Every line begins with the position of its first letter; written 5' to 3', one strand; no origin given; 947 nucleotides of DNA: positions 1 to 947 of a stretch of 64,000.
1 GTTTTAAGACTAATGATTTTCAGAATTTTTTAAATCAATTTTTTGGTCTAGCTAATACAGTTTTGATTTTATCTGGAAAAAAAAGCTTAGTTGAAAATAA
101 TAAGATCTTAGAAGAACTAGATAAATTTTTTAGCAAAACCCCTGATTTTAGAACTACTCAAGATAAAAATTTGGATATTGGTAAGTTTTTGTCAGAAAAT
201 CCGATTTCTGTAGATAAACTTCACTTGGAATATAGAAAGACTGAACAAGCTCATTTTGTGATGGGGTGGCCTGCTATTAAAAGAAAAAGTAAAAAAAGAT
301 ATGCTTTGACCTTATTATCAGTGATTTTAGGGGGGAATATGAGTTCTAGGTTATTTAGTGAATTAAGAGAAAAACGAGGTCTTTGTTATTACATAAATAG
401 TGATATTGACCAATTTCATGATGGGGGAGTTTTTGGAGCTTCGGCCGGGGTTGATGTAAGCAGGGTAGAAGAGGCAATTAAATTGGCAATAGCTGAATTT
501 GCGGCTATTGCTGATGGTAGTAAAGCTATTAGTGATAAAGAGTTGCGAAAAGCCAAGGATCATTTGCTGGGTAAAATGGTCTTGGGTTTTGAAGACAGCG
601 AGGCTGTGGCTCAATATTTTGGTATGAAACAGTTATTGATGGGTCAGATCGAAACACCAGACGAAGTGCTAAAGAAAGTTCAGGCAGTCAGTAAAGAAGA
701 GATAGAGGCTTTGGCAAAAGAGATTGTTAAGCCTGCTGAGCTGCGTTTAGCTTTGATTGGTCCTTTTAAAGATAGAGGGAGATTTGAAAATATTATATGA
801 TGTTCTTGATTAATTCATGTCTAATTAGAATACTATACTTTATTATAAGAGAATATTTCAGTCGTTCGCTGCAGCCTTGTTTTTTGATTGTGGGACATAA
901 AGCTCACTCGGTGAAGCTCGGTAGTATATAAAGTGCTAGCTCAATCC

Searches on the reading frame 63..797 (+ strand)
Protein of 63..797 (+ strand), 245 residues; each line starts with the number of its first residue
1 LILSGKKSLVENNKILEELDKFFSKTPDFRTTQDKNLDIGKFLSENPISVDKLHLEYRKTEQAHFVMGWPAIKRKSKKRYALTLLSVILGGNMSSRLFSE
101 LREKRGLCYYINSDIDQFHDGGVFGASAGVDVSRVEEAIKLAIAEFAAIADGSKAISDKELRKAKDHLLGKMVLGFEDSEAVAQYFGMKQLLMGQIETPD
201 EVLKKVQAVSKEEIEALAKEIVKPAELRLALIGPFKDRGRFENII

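Call 23: find_homologous_proteins(query=window:63-797:+, max_evalue=1e-20)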
Query window:63-797:+ (245 aa): 1115 proteins with E <= 1e-20 among 2914 candidates; the best 120 are listed.
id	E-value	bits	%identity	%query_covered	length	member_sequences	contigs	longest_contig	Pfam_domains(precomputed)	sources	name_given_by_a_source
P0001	9.9e-85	302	56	99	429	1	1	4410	PF00675.26,PF05193.27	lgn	-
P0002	2.3e-82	294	56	100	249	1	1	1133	PF05193.27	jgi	jgi:predicted Zn-dependent peptidase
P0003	4.2e-82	293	58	97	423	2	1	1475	PF00675.26,PF05193.27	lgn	-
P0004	5.5e-79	283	64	79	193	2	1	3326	PF05193.27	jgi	-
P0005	4.9e-78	280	53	96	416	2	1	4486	PF00675.26,PF05193.27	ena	-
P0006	1.1e-76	276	55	96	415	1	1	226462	PF00675.26,PF05193.27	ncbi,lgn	-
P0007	2.0e-76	275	52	100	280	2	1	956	PF05193.27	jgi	jgi:predicted Zn-dependent peptidase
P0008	4.6e-76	274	53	100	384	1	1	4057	PF00675.26,PF05193.27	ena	-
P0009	1.1e-75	272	53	100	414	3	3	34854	PF00675.26,PF05193.27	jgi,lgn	-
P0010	2.4e-75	271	53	100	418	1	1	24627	PF00675.26,PF05193.27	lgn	-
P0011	4.4e-75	270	51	100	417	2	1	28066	PF00675.26,PF05193.27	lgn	-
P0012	9.9e-75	269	51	100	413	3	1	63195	PF00675.26,PF05193.27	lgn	-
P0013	2.3e-74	268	52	100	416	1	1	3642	PF00675.26,PF05193.27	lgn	-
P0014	2.5e-74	268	54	96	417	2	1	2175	PF00675.26,PF05193.27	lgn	-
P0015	1.0e-73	266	50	100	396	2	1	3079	PF00675.26,PF05193.27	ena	-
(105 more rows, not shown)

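Call 39: find_related_loci(query=A4, collection=genome_contigs, flank=10000)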
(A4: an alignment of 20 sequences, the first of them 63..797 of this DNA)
Query A4 (245 aa) in genome_contigs; peptide patterns used: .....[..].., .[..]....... (x = any residue, [..] = any of these).
600 stretches matched a pattern (row limit reached: there are more); 572 encode a relative of the query (tblastn E <= 1e-3); the best 80 are kept; 80 distinct loci.
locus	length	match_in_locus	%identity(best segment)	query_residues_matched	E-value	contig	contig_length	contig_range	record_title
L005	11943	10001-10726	52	1-245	6e-86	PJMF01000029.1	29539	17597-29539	MAG: Candidatus Paceibacterota bacterium isolate Amazon_FNV_2010_13_2_2 contig_75_30622144_length_29539_multi_6_in_1_out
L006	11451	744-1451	52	1-238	1e-85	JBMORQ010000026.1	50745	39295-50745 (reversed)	MAG: Patescibacteria group bacterium isolate Betzabe_MAG184 MAG184_26, whole genome shotgun sequence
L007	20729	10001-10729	52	1-245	1e-76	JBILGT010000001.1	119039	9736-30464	MAG: Limisphaerales bacterium isolate ME2016-09-28_3300042471_group7_bin68 Rohwer_bin1526_scaffold_31_c1, whole genome s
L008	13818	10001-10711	46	2-241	7e-74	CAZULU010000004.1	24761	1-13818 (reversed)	MAG TPA_asm: uncultured Pseudomonadales bacterium isolate SRP193661_co1_10 genome assembly, contig: NODE_2074_length_247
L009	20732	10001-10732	46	1-245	1e-69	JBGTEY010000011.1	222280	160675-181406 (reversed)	MAG: Patescibacteria group bacterium isolate JTS-RE179 k141_3964577, whole genome shotgun sequence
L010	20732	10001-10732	44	1-245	5e-67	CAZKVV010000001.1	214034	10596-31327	MAG TPA_asm: uncultured Pseudomonadales bacterium isolate SRP286056_co2_531 genome assembly, contig: NODE_39_length_2140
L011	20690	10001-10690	41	1-233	1e-57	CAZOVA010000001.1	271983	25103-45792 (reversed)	MAG TPA_asm: uncultured Pseudomonadales bacterium isolate binchicken_co45_656 genome assembly, contig: NODE_3_length_271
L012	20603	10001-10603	46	43-237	1e-54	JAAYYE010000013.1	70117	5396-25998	MAG: Candidatus Paceibacterota bacterium isolate AS06rmzACSIP_209 399047_AS06, whole genome shotgun sequence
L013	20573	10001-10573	44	53-245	6e-54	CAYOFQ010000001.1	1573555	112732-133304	MAG TPA_asm: uncultured Gammaproteobacteria bacterium isolate SRP342105_co1_162 genome assembly, contig: NODE_1_length_1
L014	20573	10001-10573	46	53-245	2e-53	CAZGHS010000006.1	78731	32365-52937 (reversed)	MAG TPA_asm: uncultured Gammaproteobacteria bacterium isolate SRP286056_co1_760 genome assembly, contig: NODE_260_length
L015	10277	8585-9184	47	42-235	3e-53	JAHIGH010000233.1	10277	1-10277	MAG: Patescibacteria group bacterium isolate KR11_N2.mb.17 KR11_N2.mb.17_k141_156051, whole genome shotgun sequence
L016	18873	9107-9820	39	1-242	2e-52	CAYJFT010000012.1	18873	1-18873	MAG TPA_asm: uncultured Pseudomonadales bacterium isolate ERP123703_co1_72 genome assembly, contig: NODE_3021_length_188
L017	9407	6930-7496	44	48-238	6e-52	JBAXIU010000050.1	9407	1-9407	MAG: Candidatus Peregrinibacteria bacterium isolate ELA357 MAG357_50, whole genome shotgun sequence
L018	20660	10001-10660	42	19-245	6e-52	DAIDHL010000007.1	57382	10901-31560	MAG TPA_asm: Candidatus Levyibacteriota bacterium isolate clean344 NODE_7_length_57382_cov_5.411186, whole genome shotgu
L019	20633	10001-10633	43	41-245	3e-51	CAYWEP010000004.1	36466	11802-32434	MAG TPA_asm: uncultured Gammaproteobacteria bacterium isolate SRP269290_co3_1003 genome assembly, contig: NODE_968_lengt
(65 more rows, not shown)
